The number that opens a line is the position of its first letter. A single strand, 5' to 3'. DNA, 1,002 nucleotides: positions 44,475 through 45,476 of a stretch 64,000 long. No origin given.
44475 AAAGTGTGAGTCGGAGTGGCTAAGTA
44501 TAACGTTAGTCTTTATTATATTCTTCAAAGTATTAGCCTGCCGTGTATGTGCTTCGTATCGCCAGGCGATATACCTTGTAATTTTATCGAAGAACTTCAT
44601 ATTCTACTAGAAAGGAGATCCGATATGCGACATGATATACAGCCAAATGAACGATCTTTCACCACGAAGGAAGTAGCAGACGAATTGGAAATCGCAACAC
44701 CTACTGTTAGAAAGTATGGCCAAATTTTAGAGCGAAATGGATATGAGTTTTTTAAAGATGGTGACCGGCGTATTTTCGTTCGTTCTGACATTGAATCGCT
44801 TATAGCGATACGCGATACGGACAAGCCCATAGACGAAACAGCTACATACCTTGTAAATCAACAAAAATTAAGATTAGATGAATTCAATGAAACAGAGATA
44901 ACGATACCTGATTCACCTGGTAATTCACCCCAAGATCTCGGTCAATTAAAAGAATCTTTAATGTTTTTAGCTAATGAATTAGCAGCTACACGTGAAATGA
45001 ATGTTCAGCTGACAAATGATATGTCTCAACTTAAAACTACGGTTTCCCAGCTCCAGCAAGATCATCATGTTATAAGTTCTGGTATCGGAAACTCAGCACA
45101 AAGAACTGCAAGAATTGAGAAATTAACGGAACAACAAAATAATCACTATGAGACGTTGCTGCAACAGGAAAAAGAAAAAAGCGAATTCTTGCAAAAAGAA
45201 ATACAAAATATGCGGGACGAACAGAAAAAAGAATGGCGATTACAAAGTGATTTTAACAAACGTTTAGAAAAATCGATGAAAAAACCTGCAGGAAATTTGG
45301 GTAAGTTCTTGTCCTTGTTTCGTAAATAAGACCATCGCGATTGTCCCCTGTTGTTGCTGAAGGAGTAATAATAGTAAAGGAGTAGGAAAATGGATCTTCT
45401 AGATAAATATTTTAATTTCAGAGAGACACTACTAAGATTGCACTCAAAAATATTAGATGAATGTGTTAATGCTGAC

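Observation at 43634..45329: Par/RacA-like DNA-binding gene embedded in an iterated array of its own palindromic leader: candidate unrecognised centromere/anchoring or operator-sponge system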

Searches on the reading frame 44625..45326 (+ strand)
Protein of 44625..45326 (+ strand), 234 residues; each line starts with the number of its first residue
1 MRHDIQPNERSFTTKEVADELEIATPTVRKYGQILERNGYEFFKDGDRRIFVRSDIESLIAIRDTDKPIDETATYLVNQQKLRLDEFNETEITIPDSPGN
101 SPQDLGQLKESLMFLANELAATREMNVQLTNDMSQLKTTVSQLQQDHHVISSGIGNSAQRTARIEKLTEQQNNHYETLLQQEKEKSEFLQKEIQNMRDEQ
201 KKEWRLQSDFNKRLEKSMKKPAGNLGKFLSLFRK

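Call 3: search_protein_families(library=pfam, proteins=[window:44625-45326:+], max_evalue=0.01)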
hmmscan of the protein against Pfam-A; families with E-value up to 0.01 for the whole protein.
window:44625-45326:+ (234 aa): 1 family
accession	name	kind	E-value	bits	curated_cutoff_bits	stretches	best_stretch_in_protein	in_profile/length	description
PF12325.13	TMF_TATA_bd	-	0.00088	19.8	29.1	1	99-199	8-107/115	TATA element modulatory factor 1 TATA binding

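Call 7: search_protein_families(library=ncbifam, proteins=[window:44625-45326:+], max_evalue=1)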
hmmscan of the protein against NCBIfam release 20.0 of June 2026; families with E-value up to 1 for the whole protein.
window:44625-45326:+ (234 aa): 14 families
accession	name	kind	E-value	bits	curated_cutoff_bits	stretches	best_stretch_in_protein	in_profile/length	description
TIGR04211.1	SH3_and_anchor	equivalog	0.00097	18.8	65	1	105-204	68-166/198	TIGR04211 family SH3 domain-containing protein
TIGR02168.1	SMC_prok_B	equivalog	0.0048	14.7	567.35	1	96-216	253-376/1181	chromosome segregation protein SMC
TIGR01843.1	type_I_hlyD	subfamily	0.014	14.3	208.65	1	103-216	122-234/422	HlyD family type I secretion periplasmic adaptor subunit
NF006543.0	PRK09039.1-2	equivalog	0.025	14.4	305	1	83-215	55-190/350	peptidoglycan -binding protein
NF041378.1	XopZ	subfamily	0.039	11.9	1300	1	105-210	207-301/1292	XopZ family type III secretion system effector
NF041395.1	TranRegLrpA1_Halo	equivalog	0.051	13.6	250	1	14-39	22-47/142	HTH-type transcriptional regulator LrpA1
NF002620.0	PRK02277.1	subfamily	0.051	13.2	115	0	9-29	16-36/201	orotate phosphoribosyltransferase-like protein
NF007778.0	PRK10467.1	equivalog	0.086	11.1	969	1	112-195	380-465/567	hydrogenase 2 large subunit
NF007339.0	PRK09834.1-1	equivalog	0.091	12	299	1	13-59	40-86/271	DNA-binding transcriptional regulator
NF047737.1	antiphage_MADS1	equivalog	0.11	12.8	80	1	9-57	1-46/49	methylation-associated defense system helix-turn-helix domain-containing protein MAD1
TIGR01764.1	excise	domain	0.14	12.5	28.8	1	12-58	2-45/49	excisionase family DNA-binding protein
NF053609.1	Sul12a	equivalog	0.4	10.9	150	0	10-45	18-53/103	Sul12a family chromatin-organizing protein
NF058675.1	RcGTA_tape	equivalog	0.46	10.2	220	1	104-161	6-63/220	RcGTA-type gene transfer agent tail tape measure protein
NF050014.1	HpsJ_like_B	equivalog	0.62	9.7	260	1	130-215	106-192/254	hormogonium polysaccharide biosynthesis protein HpsJ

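Call 8: search_protein_families(library=phrogs, proteins=[window:44625-45326:+], max_evalue=0.1)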
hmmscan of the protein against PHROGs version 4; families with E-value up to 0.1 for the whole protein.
window:44625-45326:+ (234 aa): 7 families
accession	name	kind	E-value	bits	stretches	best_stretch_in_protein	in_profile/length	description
phrog_3470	-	unknown function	4e-11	44.3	1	10-204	5-188/193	-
phrog_13604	-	unknown function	0.021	16.3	1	101-185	7-94/98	-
phrog_10546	-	unknown function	0.023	15.9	1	103-208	68-173/186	-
phrog_2030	-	transcription regulation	0.029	15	1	5-40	23-58/202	transcriptional regulator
phrog_21603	-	unknown function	0.045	14.4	0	9-31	4-26/77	-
phrog_2907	-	integration and excision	0.062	14.7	0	8-31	3-26/117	excisionase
phrog_9758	-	unknown function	0.072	13.3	0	12-44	31-63/273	-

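Call 11: find_homologous_proteins(query=window:44625-45326:+)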
Query window:44625-45326:+ (234 aa): 772 proteins with E <= 0.001 among 909 candidates; the best 120 are listed.
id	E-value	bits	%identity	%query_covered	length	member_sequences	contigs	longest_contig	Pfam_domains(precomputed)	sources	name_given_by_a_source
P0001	8.3e-146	501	100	100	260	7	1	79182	-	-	-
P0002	2.8e-131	454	91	100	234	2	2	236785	-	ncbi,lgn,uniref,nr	ncbi:hypothetical protein SAMN05216232_3456 [Virgibacillus subterraneus]|uniref:HTH merR-type domain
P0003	1.9e-118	412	84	100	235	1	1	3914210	-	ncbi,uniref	ncbi:hypothetical protein LG329_13515 [Virgibacillus necropolis]|uniref:hypothetical protein n=1 Tax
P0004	6.0e-117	407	82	100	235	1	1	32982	-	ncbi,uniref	ncbi:hypothetical protein [Virgibacillus sp. DJP39]|uniref:hypothetical protein n=1 Tax=Virgibacillu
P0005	1.1e-115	403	82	100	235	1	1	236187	-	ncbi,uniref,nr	ncbi:hypothetical protein [Aquibacillus saliphilus]|uniref:hypothetical protein n=1 Tax=Aquibacillus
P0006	5.1e-107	374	77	100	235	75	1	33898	-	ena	-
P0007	1.9e-106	373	77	100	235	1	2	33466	-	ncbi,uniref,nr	ncbi:hypothetical protein ELQ35_10750 [Peribacillus cavernae]|uniref:HTH merR-type domain-containing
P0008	2.1e-106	373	77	100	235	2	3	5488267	-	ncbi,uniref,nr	ncbi:hypothetical protein [Halalkalibacter alkalisediminis]|uniref:HTH merR-type domain-containing p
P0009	1.3e-105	370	76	100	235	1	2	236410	-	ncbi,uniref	ncbi:hypothetical protein ACFFHM_00015 [Halalkalibacter kiskunsagensis]|uniref:HTH merR-type domain-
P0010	6.7e-105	368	74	100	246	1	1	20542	-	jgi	jgi:chromosome segregation ATPase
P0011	1.6e-104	366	76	100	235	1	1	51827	-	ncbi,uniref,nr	ncbi:winged helix-turn-helix domain-containing protein [Metabacillus bambusae]|uniref:HTH merR-type 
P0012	2.3e-104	366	76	100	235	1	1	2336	-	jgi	jgi:predicted transcriptional regulator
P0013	2.6e-104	366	76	100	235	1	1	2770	-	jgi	jgi:hypothetical protein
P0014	2.7e-104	366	75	100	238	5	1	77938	-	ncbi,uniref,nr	ncbi:hypothetical protein [Fictibacillus sp. FJAT-27399]|uniref:hypothetical protein n=1 Tax=Fictiba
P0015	3.2e-104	365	76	100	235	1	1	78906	-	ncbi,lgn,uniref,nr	ncbi:hypothetical protein [Peribacillus huizhouensis]|uniref:NADH dehydrogenase/NADH:ubiquinone oxid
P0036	6.2e-103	361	76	100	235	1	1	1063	PF27044.1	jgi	jgi:DNA-binding transcriptional regulator YhcF (GntR family)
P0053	4.7e-102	358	75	100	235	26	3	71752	PF27044.1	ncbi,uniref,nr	ncbi:hypothetical protein J7E79_29290 [Bacillus sp. ISL-40]|uniref:hypothetical protein n=1 Tax=uncl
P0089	5.2e-101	355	74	100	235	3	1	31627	PF13412.13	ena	-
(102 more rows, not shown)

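Call 15: search_protein_families(library=pfam, proteins=[P0036, P0053, P0089, P0002], max_evalue=1)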
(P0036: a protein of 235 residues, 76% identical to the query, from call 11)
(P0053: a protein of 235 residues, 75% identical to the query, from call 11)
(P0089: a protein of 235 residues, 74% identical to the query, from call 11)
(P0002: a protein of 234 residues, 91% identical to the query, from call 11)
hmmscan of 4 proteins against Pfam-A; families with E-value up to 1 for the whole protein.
P0036 (235 aa): 14 families
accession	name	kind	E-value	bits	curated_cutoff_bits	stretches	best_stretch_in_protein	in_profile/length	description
PF12128.14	DUF3584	-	0.013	13.4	31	1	105-225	328-452/1191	Protein of unknown function (DUF3584)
PF20038.5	HTH_59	-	0.029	14.8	27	1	12-48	8-43/66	Helix-turn-helix domain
PF02841.20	GBP_C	-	0.029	14.2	24.3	1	63-215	129-266/297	Guanylate-binding protein, C-terminal domain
PF01418.23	HTH_6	-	0.03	14.7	28.3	1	10-44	33-67/77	Helix-turn-helix domain, rpiR family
PF13412.12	HTH_24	-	0.035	14.1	21.9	1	13-40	19-46/48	Winged helix-turn-helix DNA-binding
PF00376.29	MerR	-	0.054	13.8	28.2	1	13-33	1-21/38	MerR family regulatory protein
PF00682.25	HMGL-like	-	0.06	13.2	29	1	72-123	139-186/260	HMGL-like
PF06409.17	NPIP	-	0.092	13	27.5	1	155-233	90-173/207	Nuclear pore complex interacting protein (NPIP)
PF15039.11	DUF4530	-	0.11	13.2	28.1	1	103-169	42-108/113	Domain of unknown function (DUF4530)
PF18801.6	RapH_N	-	0.14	12.6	27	1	166-204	5-43/62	response regulator aspartate phosphatase H, N terminal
PF00452.24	Bcl-2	-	0.26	12.3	31.4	1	188-233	10-56/100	Apoptosis regulator proteins, Bcl-2 family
PF18541.7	RuvC_III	-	0.35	11.3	26.2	1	138-225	87-171/179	RuvC endonuclease subdomain 3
PF14933.11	CEP19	-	0.38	11.6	27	1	122-231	26-121/151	CEP19-like protein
PF19314.4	DUF5917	-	0.39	11.3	27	1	177-219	43-88/94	Family of unknown function (DUF5917)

P0053 (235 aa): 18 families
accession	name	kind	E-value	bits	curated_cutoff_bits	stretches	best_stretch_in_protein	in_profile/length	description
PF13412.12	HTH_24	-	0.0025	17.8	21.9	1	8-40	15-46/48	Winged helix-turn-helix DNA-binding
PF01418.23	HTH_6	-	0.0041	17.5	28.3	1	8-44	31-67/77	Helix-turn-helix domain, rpiR family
PF18801.6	RapH_N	-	0.021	15.3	27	1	166-204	5-43/62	response regulator aspartate phosphatase H, N terminal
PF12128.14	DUF3584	-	0.039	11.9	31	1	101-223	324-450/1191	Protein of unknown function (DUF3584)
PF00376.29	MerR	-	0.077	13.3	28.2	1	14-33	2-21/38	MerR family regulatory protein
PF02082.26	Rrf2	-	0.078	13.6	30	1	6-40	18-52/132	Iron-dependent Transcriptional regulator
PF15039.11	DUF4530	-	0.08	13.5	28.1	1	103-168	42-107/113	Domain of unknown function (DUF4530)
PF09339.16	HTH_IclR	-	0.1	12.8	22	1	9-40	16-47/52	IclR helix-turn-helix domain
PF04967.18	HTH_10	-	0.11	12.8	23.1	1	10-31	22-43/53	HTH DNA binding domain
PF08360.16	TetR_C_5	-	0.13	12.9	21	1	159-197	53-91/131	QacR-like protein, C-terminal region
PF08281.18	Sigma70_r4_2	-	0.17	12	25.7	1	12-31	27-46/54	Sigma-70, region 4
PF14933.11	CEP19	-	0.19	12.6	27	1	122-231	26-121/151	CEP19-like protein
PF06971.19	Put_DNA-bind_N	-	0.19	12.3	27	0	7-30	23-46/49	Putative DNA-binding protein N-terminus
PF03148.19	Tektin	-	0.21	10.8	34.3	1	146-223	14-91/383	Tektin family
PF02677.20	QueH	-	0.26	11.8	23.5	0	165-230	44-108/175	Epoxyqueuosine reductase QueH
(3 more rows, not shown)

P0089 (235 aa): 21 families
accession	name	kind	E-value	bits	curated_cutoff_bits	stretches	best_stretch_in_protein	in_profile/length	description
PF13412.12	HTH_24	-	1.9e-05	24.6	21.9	1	7-40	14-46/48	Winged helix-turn-helix DNA-binding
PF01418.23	HTH_6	-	0.00035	20.9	28.3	1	8-44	31-67/77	Helix-turn-helix domain, rpiR family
PF09789.14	CC149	-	0.0044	16.8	30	1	61-211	23-167/316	Coiled-coil domain-containing protein 149-A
PF09339.16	HTH_IclR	-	0.009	16.2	22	1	9-40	16-47/52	IclR helix-turn-helix domain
PF08279.18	HTH_11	-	0.015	15.6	25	1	8-41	12-45/55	HTH domain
PF02082.26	Rrf2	-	0.017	15.7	30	1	6-40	18-52/132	Iron-dependent Transcriptional regulator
PF00376.29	MerR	-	0.027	14.7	28.2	1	14-34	2-22/38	MerR family regulatory protein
PF01325.25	Fe_dep_repress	-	0.037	14.7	26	1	10-40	21-51/60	Iron dependent repressor, N-terminal DNA binding domain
PF07993.18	NAD_binding_4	-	0.051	13.2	20.1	1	117-186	103-158/258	Male sterility protein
PF08281.18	Sigma70_r4_2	-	0.061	13.4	25.7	1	12-32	27-47/54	Sigma-70, region 4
PF05103.18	DivIVA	-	0.089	13.2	28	1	103-204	18-115/131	DivIVA protein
PF04967.18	HTH_10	-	0.1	12.9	23.1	1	10-31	22-43/53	HTH DNA binding domain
PF11825.13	Nuc_recep-AF1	-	0.13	12.7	27.3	1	125-158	28-61/114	Nuclear/hormone receptor activator site AF-1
PF13870.11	CCDC113_CCDC96_CC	-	0.13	12.4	31.6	0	77-202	51-169/177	CCDC113/CCDC96, coiled-coil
PF13518.12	HTH_28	-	0.15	12.6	25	1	13-49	14-50/52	Helix-turn-helix domain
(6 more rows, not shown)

P0002 (234 aa): 21 families
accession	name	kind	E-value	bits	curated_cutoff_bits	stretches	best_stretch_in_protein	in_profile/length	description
PF01418.23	HTH_6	-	0.001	19.4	28.3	1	11-44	34-67/77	Helix-turn-helix domain, rpiR family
PF13870.11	CCDC113_CCDC96_CC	-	0.0028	17.8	31.6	1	94-201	68-169/177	CCDC113/CCDC96, coiled-coil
PF13412.12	HTH_24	-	0.0047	16.9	21.9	1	12-40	18-46/48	Winged helix-turn-helix DNA-binding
PF09339.16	HTH_IclR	-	0.0083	16.3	22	1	10-40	17-47/52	IclR helix-turn-helix domain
PF20753.2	DUF6558_C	-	0.011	16.4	24.4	1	90-186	7-104/119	Phage tail C-terminal domain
PF04703.18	FaeA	-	0.015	16.1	20.7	1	11-39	15-43/62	FaeA-like protein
PF12728.13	HTH_17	-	0.015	16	27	1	12-31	2-21/51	Helix-turn-helix domain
PF12325.13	TMF_TATA_bd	-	0.015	15.9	29.1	1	97-199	6-107/115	TATA element modulatory factor 1 TATA binding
PF00376.29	MerR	-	0.03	14.6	28.2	1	13-31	1-19/38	MerR family regulatory protein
PF01325.25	Fe_dep_repress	-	0.036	14.7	26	1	12-40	23-51/60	Iron dependent repressor, N-terminal DNA binding domain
PF06005.17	ZapB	-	0.053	14.4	31.5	1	107-154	15-62/71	Cell division protein ZapB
PF04967.18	HTH_10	-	0.06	13.6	23.1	1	10-30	22-42/53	HTH DNA binding domain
PF08281.18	Sigma70_r4_2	-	0.085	13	25.7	1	12-31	27-46/54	Sigma-70, region 4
PF13384.12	HTH_23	-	0.1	12.9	24.6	1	12-30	18-36/50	Homeodomain-like domain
PF07993.18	NAD_binding_4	-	0.12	11.9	20.1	1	117-187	103-164/258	Male sterility protein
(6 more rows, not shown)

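Call 18: find_related_loci(query=A1, collection=genome_contigs, flank=6000)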
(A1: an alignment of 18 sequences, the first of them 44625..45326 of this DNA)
Query A1 (234 aa) in genome_contigs; peptide patterns used: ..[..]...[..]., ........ (x = any residue, [..] = any of these).
599 stretches matched a pattern (row limit reached: there are more); 147 encode a relative of the query (tblastn E <= 1e-3); the best 80 are kept; 80 distinct loci.
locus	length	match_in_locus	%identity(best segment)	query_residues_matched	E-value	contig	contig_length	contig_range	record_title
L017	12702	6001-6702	94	1-234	9e-148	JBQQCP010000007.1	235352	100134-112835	Virgibacillus sp. L01 contig_7, whole genome shotgun sequence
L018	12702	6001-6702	91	1-234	4e-143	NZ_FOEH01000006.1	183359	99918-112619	Virgibacillus subterraneus strain CGMCC 1.7734, whole genome shotgun sequence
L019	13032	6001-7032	84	1-234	1e-129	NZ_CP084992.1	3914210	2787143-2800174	Virgibacillus necropolis strain WLG-406 chromosome, complete genome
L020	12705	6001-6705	75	1-234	2e-115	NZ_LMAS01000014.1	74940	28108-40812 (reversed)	Bacillus sp. FJAT-29937 scaffold14, whole genome shotgun sequence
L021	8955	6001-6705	76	1-234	3e-115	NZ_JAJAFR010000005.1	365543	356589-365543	Alkalihalobacillus deserti strain TRPH29 Scaffold5_1, whole genome shotgun sequence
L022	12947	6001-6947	75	1-234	9e-115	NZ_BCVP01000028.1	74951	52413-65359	Neobacillus novalis NBRC 102450, whole genome shotgun sequence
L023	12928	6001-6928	75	1-234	9e-115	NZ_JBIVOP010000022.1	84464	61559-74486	Neobacillus sp. NPDC093127 NPDC093127_178_F8.ctg-0022, whole genome shotgun sequence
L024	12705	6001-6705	75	1-234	2e-114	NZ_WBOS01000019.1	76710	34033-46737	Cytobacillus depressus strain BZ1 NODE_19_length_76710_cov_42.659089, whole genome shotgun sequence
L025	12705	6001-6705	75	1-234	2e-114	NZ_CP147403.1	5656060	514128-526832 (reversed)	Metabacillus rhizosphaerae strain FJAT-53654 chromosome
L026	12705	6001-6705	74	1-234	2e-114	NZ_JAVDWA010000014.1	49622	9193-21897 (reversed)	Fictibacillus barbaricus strain BE211 Ga0454545_14, whole genome shotgun sequence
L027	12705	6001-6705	75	1-234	7e-114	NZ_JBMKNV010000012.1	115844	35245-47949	Metabacillus sp. RGM 3146 NODE_12_length_115844_cov_29.643129, whole genome shotgun sequence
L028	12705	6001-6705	74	1-234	6e-113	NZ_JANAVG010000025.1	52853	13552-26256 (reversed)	Rossellomorea sp. BNER NODE_25_length_52853_cov_261.662953, whole genome shotgun sequence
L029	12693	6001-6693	76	5-234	4e-113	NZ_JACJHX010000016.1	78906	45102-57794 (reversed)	Peribacillus huizhouensis strain DSM 105481 Ga0415377_16, whole genome shotgun sequence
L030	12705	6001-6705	75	1-234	4e-113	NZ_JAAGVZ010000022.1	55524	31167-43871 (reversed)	Peribacillus alkalitolerans strain KCTC 33631 NODE_22_length_55524_cov_204.128660, whole genome shotgun sequence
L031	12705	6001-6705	74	1-234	1e-112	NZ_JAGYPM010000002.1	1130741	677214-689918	Cytobacillus citreus strain FJAT-49705 Scaffold2, whole genome shotgun sequence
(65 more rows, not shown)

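Call 24: search_solved_structures(query=A1, max_evalue=10, show_alignments=3)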
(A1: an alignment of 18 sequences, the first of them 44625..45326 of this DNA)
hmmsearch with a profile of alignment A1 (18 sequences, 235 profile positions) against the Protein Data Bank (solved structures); distinct sequences matched with E-value up to 10: 3.
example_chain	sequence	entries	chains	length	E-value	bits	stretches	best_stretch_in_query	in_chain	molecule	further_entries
4r6i_A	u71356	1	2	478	0.18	14.5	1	4-38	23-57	Anthrax toxin expression trans-acting positive regulator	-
2lrm_A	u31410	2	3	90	0.28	13.9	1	88-135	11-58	Uncharacterized protein ymgD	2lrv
7aih_BG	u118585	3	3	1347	0.5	13.1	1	107-182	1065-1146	mL100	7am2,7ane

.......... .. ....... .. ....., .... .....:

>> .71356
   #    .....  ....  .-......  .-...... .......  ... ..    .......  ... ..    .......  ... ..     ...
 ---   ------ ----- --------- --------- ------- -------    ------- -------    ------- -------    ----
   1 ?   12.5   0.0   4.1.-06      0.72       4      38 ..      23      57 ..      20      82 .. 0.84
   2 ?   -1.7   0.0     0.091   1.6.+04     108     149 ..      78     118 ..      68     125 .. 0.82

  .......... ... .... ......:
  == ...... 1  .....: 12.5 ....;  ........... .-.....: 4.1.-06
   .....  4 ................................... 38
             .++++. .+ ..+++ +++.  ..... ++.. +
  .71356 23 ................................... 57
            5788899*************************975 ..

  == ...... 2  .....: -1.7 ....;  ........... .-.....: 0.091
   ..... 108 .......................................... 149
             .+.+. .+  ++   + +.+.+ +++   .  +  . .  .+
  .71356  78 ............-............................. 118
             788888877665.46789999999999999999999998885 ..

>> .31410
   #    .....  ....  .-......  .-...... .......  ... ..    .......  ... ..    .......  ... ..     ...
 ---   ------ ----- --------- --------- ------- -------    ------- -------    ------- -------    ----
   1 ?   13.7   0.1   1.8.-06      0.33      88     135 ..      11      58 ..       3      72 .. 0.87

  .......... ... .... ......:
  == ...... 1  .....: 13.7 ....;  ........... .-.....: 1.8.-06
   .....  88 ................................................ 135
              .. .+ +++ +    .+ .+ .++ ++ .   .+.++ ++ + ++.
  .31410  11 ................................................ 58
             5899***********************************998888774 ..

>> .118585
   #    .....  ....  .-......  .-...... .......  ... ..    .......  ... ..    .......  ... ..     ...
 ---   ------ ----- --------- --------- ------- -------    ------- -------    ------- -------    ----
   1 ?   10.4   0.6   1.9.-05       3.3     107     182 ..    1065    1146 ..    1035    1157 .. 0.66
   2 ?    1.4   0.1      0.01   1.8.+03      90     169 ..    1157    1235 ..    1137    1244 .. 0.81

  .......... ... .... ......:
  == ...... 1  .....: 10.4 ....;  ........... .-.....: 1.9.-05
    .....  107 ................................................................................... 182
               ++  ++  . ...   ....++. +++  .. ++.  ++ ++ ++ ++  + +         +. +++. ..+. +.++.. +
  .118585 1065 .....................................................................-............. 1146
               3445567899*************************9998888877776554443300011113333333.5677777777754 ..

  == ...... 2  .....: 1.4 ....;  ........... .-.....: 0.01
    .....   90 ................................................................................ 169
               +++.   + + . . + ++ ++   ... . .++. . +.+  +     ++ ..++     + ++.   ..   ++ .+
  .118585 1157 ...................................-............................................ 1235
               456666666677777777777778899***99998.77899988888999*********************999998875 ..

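Call 35: predict_structure(alignment_id=A1)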
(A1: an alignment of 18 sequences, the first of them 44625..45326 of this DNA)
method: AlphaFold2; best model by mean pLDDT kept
length: 234 residues; sequences in the alignment: 18
mean_pLDDT: 73.6   pTM: 0.34
mean pLDDT of the five models: 73.6, 67.4, 63.4, 53.7, 49.7
residues with pLDDT >= 90: 2; 70-90: 161; 50-70: 56; < 50: 15
segments of 3 or more residues with pLDDT < 50: 91-102
pLDDT, mean of each block of 10 residues (from residue 1): 61 83 82 85 76 81 80 83 62 39 59 73 79 85 77 58 71 85 87 88 85 72 54 50
secondary structure, 60 per line:
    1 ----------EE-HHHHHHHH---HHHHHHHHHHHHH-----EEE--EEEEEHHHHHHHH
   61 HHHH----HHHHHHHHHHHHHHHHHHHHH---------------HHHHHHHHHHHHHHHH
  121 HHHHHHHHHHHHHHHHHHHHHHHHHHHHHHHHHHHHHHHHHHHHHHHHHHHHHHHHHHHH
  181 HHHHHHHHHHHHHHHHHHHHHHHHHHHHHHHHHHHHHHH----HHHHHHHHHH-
elements in order: H14-21 H25-37 E43-45 E48-52 H53-64 H69-89 H105-219 H224-233

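Call 41: fold_search(model_id=the predicted structure, library=pdb)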
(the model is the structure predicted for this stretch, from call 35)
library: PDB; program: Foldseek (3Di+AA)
matches with E <= 10: 655; with E <= 0.001: 0
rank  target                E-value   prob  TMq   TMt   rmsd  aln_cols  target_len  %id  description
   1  1r8d_A                1.3e-02  0.99  0.25  0.49  14.1       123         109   17  Crystal Structure of MtaN Bound to DNA (released 2004-08-17)
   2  5d90_A                1.6e-02  0.99  0.25  0.45  12.6       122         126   20  Crystal structure of HiNmlR, a MerR family regulator lacking the sensor domain, bound to promoter DNA (released 2016-06-29)
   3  3gpv_A                1.7e-02  0.98  0.23  0.41  12.9       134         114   19  Crystal structure of a transcriptional regulator, MerR family from Bacillus thuringiensis (released 2009-04-14)
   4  5d8c_B                1.8e-02  0.98  0.25  0.42  13.1       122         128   20  Crystal structure of HiNmlR, a MerR family regulator lacking the sensor domain, bound to promoter DNA (released 2016-06-29)
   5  5e01_B                1.9e-02  0.98  0.25  0.43  13.1       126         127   20  Crystal structure of HiNmlR, a MerR family regulator lacking the sensor domain, bound to palyndromic promoter DNA (released 2016-06-29)
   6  1y10_D                2.1e-02  0.97  0.27  0.19  11.3       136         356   13  Mycobacterial adenylyl cyclase Rv1264, holoenzyme, inhibited state (released 2005-05-24)
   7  5d8c_A                2.5e-02  0.96  0.24  0.42  13.2       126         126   19  Crystal structure of HiNmlR, a MerR family regulator lacking the sensor domain, bound to promoter DNA (released 2016-06-29)
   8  5d90_B                2.8e-02  0.99  0.25  0.45  12.5       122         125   20  Crystal structure of HiNmlR, a MerR family regulator lacking the sensor domain, bound to promoter DNA (released 2016-06-29)
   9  5xbt_A                3.0e-02  0.97  0.24  0.21  13.8       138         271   22  The structure of BrlR bound to c-di-GMP (released 2018-05-02)
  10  5d90_C                3.2e-02  0.98  0.25  0.43  12.8       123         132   20  Crystal structure of HiNmlR, a MerR family regulator lacking the sensor domain, bound to promoter DNA (released 2016-06-29)
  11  3d71_A                3.4e-02  0.92  0.23  0.20  14.9       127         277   15  Crystal structure of E253Q BMRR bound to 22 base pair promoter site (released 2008-08-26)
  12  3ucs_A                3.7e-02  0.98  0.25  0.50   5.6        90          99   13  Crystal structure of the complex between CBPA J-domain and CBPM (released 2013-07-03)
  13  2it0_C                3.9e-02  0.57  0.16  0.26  16.1       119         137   20  Crystal structure of a two-domain IdeR-DNA complex crystal form II (released 2007-02-13)
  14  1r8d_B                4.2e-02  0.98  0.26  0.52  14.3       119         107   18  Crystal Structure of MtaN Bound to DNA (released 2004-08-17)
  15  3ucs_B                4.4e-02  0.95  0.24  0.50   8.0       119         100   16  Crystal structure of the complex between CBPA J-domain and CBPM (released 2013-07-03)
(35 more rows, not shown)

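Call 42: search_dna_similar(query=window:44625-45326:+, collection=plasmids, mode=protein, max_rows=25)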
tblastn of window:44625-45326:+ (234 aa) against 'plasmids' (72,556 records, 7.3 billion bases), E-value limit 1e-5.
Records with a match: 20; places in all: 20; records where one place covers at least 80% of the query: 1.
Best place of each record, by identity: <60% 20.
By first word of the organism name: Bacillus 7; Priestia 6; Geobacillus 5; Anoxybacillus 1; Parageobacillus 1.
By predicted mobility (MOB-suite, as given by PLSDB): non-mobilizable 11; conjugative 5; mobilizable 4.
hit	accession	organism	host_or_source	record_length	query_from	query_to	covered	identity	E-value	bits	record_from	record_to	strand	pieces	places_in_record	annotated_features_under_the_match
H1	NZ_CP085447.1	Priestia megaterium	single cell,soil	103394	1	188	80%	28.3%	3e-7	58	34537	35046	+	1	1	hypothetical protein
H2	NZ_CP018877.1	Priestia megaterium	Camellia oleifera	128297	1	151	65%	29.6%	8e-7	57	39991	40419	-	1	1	MerR family transcriptional regulator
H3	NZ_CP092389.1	Priestia megaterium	Bolboschoenus planiculmis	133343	1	151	65%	29.6%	8e-7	57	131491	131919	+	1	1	MerR family transcriptional regulator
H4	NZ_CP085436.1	Priestia megaterium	single cell,soil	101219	1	151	65%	29.6%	9e-7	56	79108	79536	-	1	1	hypothetical protein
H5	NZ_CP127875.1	Priestia megaterium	Single bacterial isolate,soil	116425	1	151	65%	28.9%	1e-6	56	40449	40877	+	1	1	MerR family transcriptional regulator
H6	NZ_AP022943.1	Bacillus cereus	-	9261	1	106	45%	38.2%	2e-10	67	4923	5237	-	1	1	hypothetical protein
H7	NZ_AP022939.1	Bacillus cereus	-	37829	8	106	42%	38.2%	2e-8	61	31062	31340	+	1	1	hypothetical protein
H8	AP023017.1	Bacillus cereus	-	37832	8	106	42%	38.2%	2e-8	61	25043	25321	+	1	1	hypothetical protein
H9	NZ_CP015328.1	Priestia filamentosa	plant,Cell culture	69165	4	98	41%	37.1%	2e-6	56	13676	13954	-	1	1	DUF3967 domain-containing protein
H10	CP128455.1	Geobacillus stearothermophilus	whole genome,Mungang Hot spring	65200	10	81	31%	46.8%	6e-10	66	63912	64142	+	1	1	MerR family transcriptional regulator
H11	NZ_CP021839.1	Anoxybacillus flavithermus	Powdered milk,Milk powder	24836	9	104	41%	35.1%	5e-6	54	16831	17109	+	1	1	MerR family transcriptional regulator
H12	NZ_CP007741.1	Bacillus methanolicus MGA3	soil sample, enrichment culture ...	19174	10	95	37%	38.7%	1e-6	56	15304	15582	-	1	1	MerR family transcriptional regulator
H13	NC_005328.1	Bacillus methanolicus MGA3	-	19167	10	95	37%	38.7%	1e-6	56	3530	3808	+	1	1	MerR family transcriptional regulator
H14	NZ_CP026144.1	Bacillus methanolicus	whole organism,Well drained, deciduous ...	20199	10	95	37%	38.7%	1e-6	56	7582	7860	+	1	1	MerR family transcriptional regulator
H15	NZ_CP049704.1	Parageobacillus toebii NBRC 107807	-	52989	10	81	31%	45.5%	1e-9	65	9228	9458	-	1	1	DUF3967 domain-containing protein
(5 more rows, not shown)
